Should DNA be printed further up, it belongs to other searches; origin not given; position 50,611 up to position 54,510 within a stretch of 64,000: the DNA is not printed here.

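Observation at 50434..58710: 2758-aa single-ORF virion protein with a zincin HExxH module: polyvalent injected effector fused to an ejection-protein scaffold?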

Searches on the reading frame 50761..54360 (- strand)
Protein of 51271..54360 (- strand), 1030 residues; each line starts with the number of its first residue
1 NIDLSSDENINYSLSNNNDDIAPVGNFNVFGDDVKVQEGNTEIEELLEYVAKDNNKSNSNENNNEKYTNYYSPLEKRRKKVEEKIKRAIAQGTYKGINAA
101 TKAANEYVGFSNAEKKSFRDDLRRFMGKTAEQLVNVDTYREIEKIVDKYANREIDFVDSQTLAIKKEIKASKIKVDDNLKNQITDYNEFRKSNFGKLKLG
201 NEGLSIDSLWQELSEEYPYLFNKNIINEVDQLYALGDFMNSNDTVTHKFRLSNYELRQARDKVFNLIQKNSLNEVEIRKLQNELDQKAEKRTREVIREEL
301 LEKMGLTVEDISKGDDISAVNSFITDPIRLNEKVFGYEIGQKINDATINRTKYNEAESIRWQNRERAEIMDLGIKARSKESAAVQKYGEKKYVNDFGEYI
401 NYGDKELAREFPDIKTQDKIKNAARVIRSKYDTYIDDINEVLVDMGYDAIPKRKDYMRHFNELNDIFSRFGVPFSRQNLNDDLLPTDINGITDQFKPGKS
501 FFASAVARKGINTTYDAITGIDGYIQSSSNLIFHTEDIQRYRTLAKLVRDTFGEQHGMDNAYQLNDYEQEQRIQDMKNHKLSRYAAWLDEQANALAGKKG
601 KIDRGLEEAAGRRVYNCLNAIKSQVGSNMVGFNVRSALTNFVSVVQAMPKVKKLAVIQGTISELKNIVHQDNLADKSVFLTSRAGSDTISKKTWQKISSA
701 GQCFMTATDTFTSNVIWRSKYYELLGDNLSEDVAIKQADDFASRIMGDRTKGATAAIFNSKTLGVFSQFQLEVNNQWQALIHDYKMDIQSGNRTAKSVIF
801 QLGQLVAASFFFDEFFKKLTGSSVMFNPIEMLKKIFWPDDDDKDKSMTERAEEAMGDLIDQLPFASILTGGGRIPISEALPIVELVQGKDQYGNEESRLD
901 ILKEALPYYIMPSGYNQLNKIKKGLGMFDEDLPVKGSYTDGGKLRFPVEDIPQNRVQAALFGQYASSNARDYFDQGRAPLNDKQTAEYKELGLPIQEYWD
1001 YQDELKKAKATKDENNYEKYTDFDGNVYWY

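Call 30: search_protein_representatives(protein=window:51271-54360:-)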
Query: 1030 residues. Proteins with E-value up to 0.001 (for the whole library): 2982; up to 1e-10: 2490; up to 1e-30: 1747. The best 150 are listed.
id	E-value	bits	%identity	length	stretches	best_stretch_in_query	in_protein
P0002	0.0e+00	1331.9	60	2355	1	5-1030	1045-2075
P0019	0.0e+00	1230.1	56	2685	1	7-1018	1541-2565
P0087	0.0e+00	1189.1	57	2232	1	61-1020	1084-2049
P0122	0.0e+00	1188.2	55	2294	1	6-1030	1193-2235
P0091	0.0e+00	1159.6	54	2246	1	3-1018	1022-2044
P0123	0.0e+00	1146.5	54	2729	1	6-1024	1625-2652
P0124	0.0e+00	1145.8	56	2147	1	76-1015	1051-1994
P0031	0.0e+00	1143.0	55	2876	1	47-1030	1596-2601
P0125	0.0e+00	1132.6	56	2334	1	73-1014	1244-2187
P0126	0.0e+00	1130.6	55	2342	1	56-1014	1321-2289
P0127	0.0e+00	1124.5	55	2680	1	53-1018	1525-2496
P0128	0.0e+00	1095.7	54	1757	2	48-1030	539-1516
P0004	0.0e+00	1093.8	52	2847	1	6-1030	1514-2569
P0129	0.0e+00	1083.2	54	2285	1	67-1019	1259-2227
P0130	0.0e+00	1077.8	54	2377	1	60-1017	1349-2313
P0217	6.6e-185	633.8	38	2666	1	7-1017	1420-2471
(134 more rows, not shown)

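Call 31: find_homologous_proteins(query=P0217, region=1420-2471)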
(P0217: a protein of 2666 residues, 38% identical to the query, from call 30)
Query P0217, residues 1420-2471 (1052 aa): 1259 proteins with E <= 0.001 among 8000 candidates; the best 120 are listed.
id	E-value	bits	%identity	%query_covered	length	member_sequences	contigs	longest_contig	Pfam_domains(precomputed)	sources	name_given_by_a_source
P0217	0.0e+0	2339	100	100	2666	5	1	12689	PF18760.8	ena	-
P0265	0.0e+0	2301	98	100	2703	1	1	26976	PF18760.8,PF13508.14,PF00583.32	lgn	-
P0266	0.0e+0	1717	73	100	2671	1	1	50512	PF18760.8,PF18798.7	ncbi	-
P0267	0.0e+0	1705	79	74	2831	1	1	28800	-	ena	-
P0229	0.0e+0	1691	71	100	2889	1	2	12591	PF18760.8,PF18819.7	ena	-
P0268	0.0e+0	1689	73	96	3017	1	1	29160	PF18814.7,PF18760.8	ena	-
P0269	0.0e+0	1687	72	100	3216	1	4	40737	PF13151.13,PF18760.8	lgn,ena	-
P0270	0.0e+0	1638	69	98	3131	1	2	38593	PF18760.8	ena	-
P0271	0.0e+0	1635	69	100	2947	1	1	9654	PF18760.8,PF18838.8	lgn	-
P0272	0.0e+0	1632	81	72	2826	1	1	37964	-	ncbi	-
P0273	0.0e+0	1611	80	72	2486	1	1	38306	PF18760.8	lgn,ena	-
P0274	0.0e+0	1593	79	72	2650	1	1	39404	PF18760.8,PF18798.7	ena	-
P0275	0.0e+0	1585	66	100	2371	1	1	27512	PF18798.7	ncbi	-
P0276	0.0e+0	1580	69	100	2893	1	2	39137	PF18760.8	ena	-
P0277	0.0e+0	1573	79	72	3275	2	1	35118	PF18814.7,PF18760.8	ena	-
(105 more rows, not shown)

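Call 38: find_related_loci(query=A3, collection=viral_contigs, flank=10000)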
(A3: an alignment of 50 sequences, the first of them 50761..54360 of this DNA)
Query A3 (1200 aa) in viral_contigs; peptide patterns used: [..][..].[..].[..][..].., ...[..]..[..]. (x = any residue, [..] = any of these).
126 stretches matched a pattern; 75 encode a relative of the query (tblastn E <= 1e-3); 74 distinct loci.
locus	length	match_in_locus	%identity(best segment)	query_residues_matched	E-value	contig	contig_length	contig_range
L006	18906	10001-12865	57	57-1008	0e+0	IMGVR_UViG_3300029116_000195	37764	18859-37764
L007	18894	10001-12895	56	57-1017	0e+0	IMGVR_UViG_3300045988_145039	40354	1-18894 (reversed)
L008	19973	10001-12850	57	64-1008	0e+0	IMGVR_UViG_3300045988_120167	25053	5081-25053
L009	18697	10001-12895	56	57-1017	0e+0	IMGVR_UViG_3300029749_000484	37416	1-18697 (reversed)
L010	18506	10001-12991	55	12-1017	0e+0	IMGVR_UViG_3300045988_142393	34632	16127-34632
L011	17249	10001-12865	57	57-1008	0e+0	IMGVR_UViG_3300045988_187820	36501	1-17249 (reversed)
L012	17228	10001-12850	57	64-1008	0e+0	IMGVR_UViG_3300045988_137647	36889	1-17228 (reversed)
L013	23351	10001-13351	51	73-1197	0e+0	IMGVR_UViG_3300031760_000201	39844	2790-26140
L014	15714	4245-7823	49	1-1197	0e+0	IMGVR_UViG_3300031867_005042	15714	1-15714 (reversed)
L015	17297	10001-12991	55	12-1017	0e+0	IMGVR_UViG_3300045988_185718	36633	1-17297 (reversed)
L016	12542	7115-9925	54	81-1014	0e+0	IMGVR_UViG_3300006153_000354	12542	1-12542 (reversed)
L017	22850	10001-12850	53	73-1010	0e+0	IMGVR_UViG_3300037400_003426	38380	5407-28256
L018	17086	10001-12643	52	141-1008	0e+0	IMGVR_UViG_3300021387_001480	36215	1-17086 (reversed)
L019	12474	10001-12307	58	248-1011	0e+0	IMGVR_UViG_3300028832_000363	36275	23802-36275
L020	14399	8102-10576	55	285-1098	0e+0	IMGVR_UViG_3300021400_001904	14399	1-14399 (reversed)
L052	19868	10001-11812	39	327-990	1e-118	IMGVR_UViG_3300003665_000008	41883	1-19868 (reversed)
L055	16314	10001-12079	34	355-1095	9e-112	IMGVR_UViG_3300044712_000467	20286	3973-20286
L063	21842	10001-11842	27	332-978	2e-54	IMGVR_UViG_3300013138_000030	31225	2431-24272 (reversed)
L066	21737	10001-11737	33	352-975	4e-81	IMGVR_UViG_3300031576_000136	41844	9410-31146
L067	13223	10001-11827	26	342-973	1e-49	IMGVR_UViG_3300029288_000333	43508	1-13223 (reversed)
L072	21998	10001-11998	25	372-1026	1e-35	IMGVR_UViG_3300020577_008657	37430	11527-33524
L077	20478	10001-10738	27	364-646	3e-15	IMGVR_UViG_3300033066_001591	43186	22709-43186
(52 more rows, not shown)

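Call 41: search_protein_families(library=phrogs, proteins=[L063:8861-11848:+, L066:8570-11755:+, L067:8573-11848:+, L052:8618-11995:+, L055:7919-12424:+, L072:7676-12250:+, L077:6755-11692:+], max_evalue=0.01)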
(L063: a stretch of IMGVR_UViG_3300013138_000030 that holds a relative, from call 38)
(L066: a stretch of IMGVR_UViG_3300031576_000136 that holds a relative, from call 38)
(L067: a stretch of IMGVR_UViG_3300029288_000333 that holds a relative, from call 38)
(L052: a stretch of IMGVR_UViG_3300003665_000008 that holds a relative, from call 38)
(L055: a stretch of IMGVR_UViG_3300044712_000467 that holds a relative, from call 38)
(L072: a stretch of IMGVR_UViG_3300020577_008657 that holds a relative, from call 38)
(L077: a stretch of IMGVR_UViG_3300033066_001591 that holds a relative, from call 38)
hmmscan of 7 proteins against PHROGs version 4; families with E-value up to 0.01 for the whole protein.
L063:8861-11848:+ (996 aa): 0 families

L066:8570-11755:+ (1062 aa): 1 family
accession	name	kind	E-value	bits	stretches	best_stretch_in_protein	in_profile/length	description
phrog_2206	-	DNA, RNA and nucleotide metabolism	4.3e-08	31.6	1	281-536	341-569/3406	virion RNA polymerase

L067:8573-11848:+ (1092 aa): 0 families

L052:8618-11995:+ (1126 aa): 1 family
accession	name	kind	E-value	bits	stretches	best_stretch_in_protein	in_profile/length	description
phrog_9880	-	unknown function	0.0059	15.1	0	713-780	1860-1930/2231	-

L055:7919-12424:+ (1502 aa): 0 families

L072:7676-12250:+ (1525 aa): 0 families

L077:6755-11692:+ (1646 aa): 0 families

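Call 52: search_dna_similar(query=L066:8570-11755:+, collection=phages, mode=protein, max_rows=30, max_evalue=0.001)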
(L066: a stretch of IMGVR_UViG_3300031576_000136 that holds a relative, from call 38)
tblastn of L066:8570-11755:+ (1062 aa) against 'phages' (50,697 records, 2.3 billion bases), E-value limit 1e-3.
Records with a match: 1; places in all: 1; records where one place covers at least 80% of the query: 0.
Best place of each record, by identity: <60% 1.
By first word of the organism name: Bacteriophage 1.
By host as written in the record: - 1.
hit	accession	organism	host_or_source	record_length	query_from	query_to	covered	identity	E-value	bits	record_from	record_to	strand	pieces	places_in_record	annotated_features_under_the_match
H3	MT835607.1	Bacteriophage sp.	human fecal samples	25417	436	1053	58%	28.8%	2e-64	246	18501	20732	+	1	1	record has no annotation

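Call 54: predict_structure(alignment_id=A3)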
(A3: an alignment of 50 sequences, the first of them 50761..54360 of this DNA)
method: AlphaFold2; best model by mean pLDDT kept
length: 1200 residues; sequences in the alignment: 50
mean_pLDDT: 71.3   pTM: 0.53
mean pLDDT of the five models: 71.3, 70.4, 66.0, 63.9, 62.8
residues with pLDDT >= 90: 44; 70-90: 705; 50-70: 300; < 50: 151
segments of 3 or more residues with pLDDT < 50: 1-75, 471-485, 502-513, 625-631, 766-772, 858-879
pLDDT, mean of each block of 10 residues (from residue 1): 23 26 27 26 28 27 27 49 76 82 83 82 85 83 86 72 85 86 84 84 86 85 84 86 72 83 87 80 62 71 84 78 74 84 87 87 88 85 85 75 89 92 89 84 74 63 54 39 47 52 41 65 80 85 82 57 61 66 81 72 60 55 51 57 71 81 79 79 74 55 65 85 86 84 73 64 50 52 64 60 65 63 53 56 56 50 40 44 60 61 58 57 81 83 83 75 74 78 85 86 86 89 87 92 89 86 87 84 74 85 78 89 89 83 76 82 81 85 83 74
secondary structure, 60 per line:
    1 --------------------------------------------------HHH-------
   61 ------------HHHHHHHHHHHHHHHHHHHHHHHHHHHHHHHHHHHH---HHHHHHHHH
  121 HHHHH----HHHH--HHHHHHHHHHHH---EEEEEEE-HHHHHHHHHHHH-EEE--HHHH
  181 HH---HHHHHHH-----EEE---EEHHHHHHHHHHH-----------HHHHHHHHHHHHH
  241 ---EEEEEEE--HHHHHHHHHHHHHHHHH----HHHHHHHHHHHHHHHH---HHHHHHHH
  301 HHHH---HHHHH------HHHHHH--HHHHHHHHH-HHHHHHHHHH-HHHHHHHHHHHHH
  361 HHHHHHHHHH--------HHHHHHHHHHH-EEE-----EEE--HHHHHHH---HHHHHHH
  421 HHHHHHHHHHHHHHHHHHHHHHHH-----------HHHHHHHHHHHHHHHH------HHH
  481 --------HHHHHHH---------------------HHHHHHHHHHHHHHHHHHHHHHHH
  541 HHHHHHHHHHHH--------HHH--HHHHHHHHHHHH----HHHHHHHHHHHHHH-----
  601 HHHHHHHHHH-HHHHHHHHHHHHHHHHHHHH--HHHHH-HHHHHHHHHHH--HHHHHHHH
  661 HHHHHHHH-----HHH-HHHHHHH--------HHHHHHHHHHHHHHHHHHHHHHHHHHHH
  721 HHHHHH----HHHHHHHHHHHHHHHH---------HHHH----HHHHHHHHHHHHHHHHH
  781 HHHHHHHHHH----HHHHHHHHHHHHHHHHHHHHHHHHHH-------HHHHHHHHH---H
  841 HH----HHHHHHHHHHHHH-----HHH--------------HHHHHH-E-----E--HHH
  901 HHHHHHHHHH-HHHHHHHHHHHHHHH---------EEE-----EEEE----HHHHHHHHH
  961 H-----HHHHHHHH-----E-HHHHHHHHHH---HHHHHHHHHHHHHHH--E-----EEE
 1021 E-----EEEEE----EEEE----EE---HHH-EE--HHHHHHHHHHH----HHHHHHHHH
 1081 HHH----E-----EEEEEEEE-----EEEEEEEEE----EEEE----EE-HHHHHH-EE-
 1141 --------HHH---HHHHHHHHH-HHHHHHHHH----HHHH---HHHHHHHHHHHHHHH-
elements in order (helices of 4 or more, strands of 3 or more residues): H73-108 H112-125 H130-133 H136-147 E151-157 H159-170 E172-174 H177-182 H186-192 E198-200 H206-216 H228-240 E244-250 H253-269 H274-289 H293-304 H308-312 H319-324 H327-335 H337-346 H348-370 H379-389 E391-393 E399-401 H404-410 H414-444 H456-471 H489-495 H517-552 H566-577 H582-595 H601-610 H612-631 H634-638 H640-650 H653-668 H678-684 H693-726 H731-746 H756-759 H764-790 H795-820 H828-836 H847-859 H882-887 H898-910 H912-926 E936-938 E944-947 H952-961 H967-974 H982-991 H995-1009 E1018-1021 E1027-1031 E1036-1039 H1057-1067 H1072-1083 E1094-1101 E1107-1115 E1120-1123 H1131-1136 H1155-1163 H1165-1173 H1178-1181 H1185-1199

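Call 58: fold_search(model_id=the predicted structure, library=pdb)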
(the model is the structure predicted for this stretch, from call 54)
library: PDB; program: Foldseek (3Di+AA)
matches with E <= 10: 106; with E <= 0.001: 0
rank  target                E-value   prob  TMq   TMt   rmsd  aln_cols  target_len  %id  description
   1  3vyc                  7.6e-02  0.11  0.08  0.09  41.8      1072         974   10  Crystal structure of unliganded Saccharomyces cerevisiae CRM1 (Xpo1p) (released 2012-11-28)
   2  9y6s_6o               2.7e-01  0.03  0.05  0.02  75.9      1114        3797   11  96-nm repeat of the Leishmania tarentolae doublet microtubule (released 2025-12-17)
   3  4hau_C                3.6e-01  0.06  0.07  0.08  42.1      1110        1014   10  Crystal structure of CRM1 inhibitor Ratjadone A in complex with CRM1-Ran-RanBP1 (released 2013-01-09)
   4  9ynh_B                5.6e-01  0.02  0.05  0.02  74.3      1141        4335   10  Full-length human cytoplasmic dynein-1 in phi-like state bound to dynactin-p150glued and LIS1 (released 2026-01-28)
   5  9og9                  6.6e-01  0.04  0.07  0.08  39.2       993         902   11  Cryo-EM structure of human full-length XPO1 (unliganded) (released 2025-11-26)
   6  9okg                  6.9e-01  0.06  0.06  0.12  24.5       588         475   10  Cryo-EM structure of human SV2A in complex with levetiracetam (released 2025-12-10)
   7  9o7y_A                8.9e-01  0.02  0.06  0.07  45.4       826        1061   11  Cryo-EM structure of apo rabbit TRPM3 having 2 resting and 2 activated subunits (para position) at 18 degrees Celsius (released 2025-12-17)
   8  4u4w_B                9.7e-01  0.06  0.06  0.12  24.2       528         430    9  Structure of a nitrate/nitrite antiporter NarK in nitrate-bound occluded state (released 2015-07-15)
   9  8sr9_A                1.2e+00  0.04  0.07  0.07  42.4       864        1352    9  Cryo-EM structure of TRPM2 chanzyme in the presence of Magnesium (released 2024-05-08)
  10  7uw5_A                1.2e+00  0.03  0.05  0.08  31.8       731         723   11  EcMscK G924S mutant in a closed conformation (released 2022-11-23)
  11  7usc_B                1.3e+00  0.01  0.06  0.06  38.8      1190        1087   10  Cryo-EM structure of WAVE Regulatory Complex (released 2022-09-21)
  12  7dii_B                1.4e+00  0.03  0.06  0.11  28.3       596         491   12  Crystal structure of LeuT in lipidic cubic phase at pH 7 (released 2021-04-07)
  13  6pza_C                1.7e+00  0.05  0.05  0.05  28.5       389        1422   12  Cryo-EM structure of the pancreatic beta-cell SUR1 bound to ATP and glibenclamide (released 2019-08-14)
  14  7tbm_c1               1.7e+00  0.04  0.09  0.11  35.0       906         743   10  Composite structure of the dilated human nuclear pore complex (NPC) generated with a 37A in situ cryo-ET map of CD4+  (released 2022-06-15)
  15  7d5q_B                1.7e+00  0.05  0.08  0.15  21.6       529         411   11  Structure of NorC transporter (K398A mutant) in an outward-open conformation in complex with a single-chain Indian cam (released 2021-06-09)
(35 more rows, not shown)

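Call 70: fold_search(model_id=the predicted structure, library=viral)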
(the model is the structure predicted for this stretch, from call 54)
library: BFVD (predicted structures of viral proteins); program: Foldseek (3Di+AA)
matches with E <= 10: 218; with E <= 0.001: 59
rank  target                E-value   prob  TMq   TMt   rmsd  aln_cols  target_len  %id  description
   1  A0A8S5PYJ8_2          3.7e-37  1.00  0.49  0.48  12.3      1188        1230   24  PolyVal ADP-Ribosyltransferase in polyvalent protein [Myoviridae sp. ctWiL39]
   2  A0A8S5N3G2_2          3.6e-17  1.00  0.38  0.46  10.1       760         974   22  Large polyvalent protein-associated domain 3 [Podoviridae sp. ctzMH52]
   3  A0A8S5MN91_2          5.3e-12  1.00  0.15  0.17  24.1       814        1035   21  Uncharacterized protein [Myoviridae sp. ctI7W9]
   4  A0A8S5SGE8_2          7.3e-12  1.00  0.22  0.20  34.7      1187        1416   11  Nuclease [Podoviridae sp. ctZih56]
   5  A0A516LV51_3          1.5e-11  1.00  0.34  0.38  25.8      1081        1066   11  (no name in the UniProt tables at hand)
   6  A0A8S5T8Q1            1.5e-11  1.00  0.27  0.25  30.1      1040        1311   14  Uncharacterized protein [Podoviridae sp. ctU557]
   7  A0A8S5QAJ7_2          1.6e-11  1.00  0.29  0.27  30.5      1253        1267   12  Phage MuF C-terminal domain-containing protein [Podoviridae sp. ctZ5d16]
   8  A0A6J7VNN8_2          1.2e-10  1.00  0.32  0.29  27.2       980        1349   14  Uncharacterized protein [uncultured Caudovirales phage]
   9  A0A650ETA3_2          2.6e-10  1.00  0.34  0.41  26.4      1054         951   13  (no name in the UniProt tables at hand)
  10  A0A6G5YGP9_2          1.7e-09  1.00  0.30  0.33  26.7      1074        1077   12  (no name in the UniProt tables at hand)
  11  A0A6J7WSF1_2          2.0e-09  1.00  0.32  0.29  25.9      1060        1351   13  Large polyvalent protein associated domain-containing protein [uncultured Caudovirales phage]
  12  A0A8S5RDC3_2          3.0e-09  1.00  0.32  0.28  28.7      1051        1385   12  Crystallin beta/gamma motif-containing protein [virus sp. ctd0M1]
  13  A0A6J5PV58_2          3.5e-09  1.00  0.33  0.27  26.3      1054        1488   12  Uncharacterized protein [uncultured Caudovirales phage]
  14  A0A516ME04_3          4.9e-09  1.00  0.31  0.33  29.6      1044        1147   12  (no name in the UniProt tables at hand)
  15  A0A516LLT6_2          1.0e-08  1.00  0.32  0.28  24.8      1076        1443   12  (no name in the UniProt tables at hand)
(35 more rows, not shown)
